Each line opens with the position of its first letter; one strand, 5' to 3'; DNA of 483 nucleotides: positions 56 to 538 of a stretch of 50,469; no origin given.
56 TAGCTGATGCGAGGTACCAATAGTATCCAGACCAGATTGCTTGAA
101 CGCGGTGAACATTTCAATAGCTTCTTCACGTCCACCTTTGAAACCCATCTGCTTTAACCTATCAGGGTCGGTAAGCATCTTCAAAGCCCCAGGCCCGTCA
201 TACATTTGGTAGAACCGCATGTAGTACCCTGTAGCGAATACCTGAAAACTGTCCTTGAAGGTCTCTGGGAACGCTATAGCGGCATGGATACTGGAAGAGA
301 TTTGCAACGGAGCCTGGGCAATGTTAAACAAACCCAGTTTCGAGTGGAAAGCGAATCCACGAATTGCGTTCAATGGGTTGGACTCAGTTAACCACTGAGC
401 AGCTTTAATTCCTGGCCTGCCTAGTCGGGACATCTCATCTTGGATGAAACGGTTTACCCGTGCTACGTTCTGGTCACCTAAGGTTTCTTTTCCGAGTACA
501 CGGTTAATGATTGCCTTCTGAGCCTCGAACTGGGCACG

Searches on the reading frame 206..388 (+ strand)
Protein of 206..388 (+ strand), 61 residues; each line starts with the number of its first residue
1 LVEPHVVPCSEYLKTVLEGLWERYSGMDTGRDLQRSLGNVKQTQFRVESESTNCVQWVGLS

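Call 105: search_protein_families(library=pfam, alignment_id=A7, max_evalue=0.01)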
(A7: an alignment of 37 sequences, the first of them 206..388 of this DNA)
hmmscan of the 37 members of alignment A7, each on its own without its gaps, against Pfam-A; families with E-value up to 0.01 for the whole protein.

A. member 1, window:206-388:+ (61 aa): 0 families

B. families by the number of members that match (of 37 scanned): 6 families
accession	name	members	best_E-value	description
PF08291.16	Peptidase_M15_3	1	7.9e-19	Peptidase M15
PF04973.17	NMN_transporter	1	1.2e-05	Nicotinamide mononucleotide transporter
PF05951.18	Peptidase_M15_2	1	1.6e-05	Bacterial protein of unknown function (DUF882)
PF13392.12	HNH_3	1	3.2e-05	HNH endonuclease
PF13573.12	SprB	1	6e-05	SprB repeat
PF20977.2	GatF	1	0.0096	Glutamyl-tRNA(Gln) amidotransferase subunit F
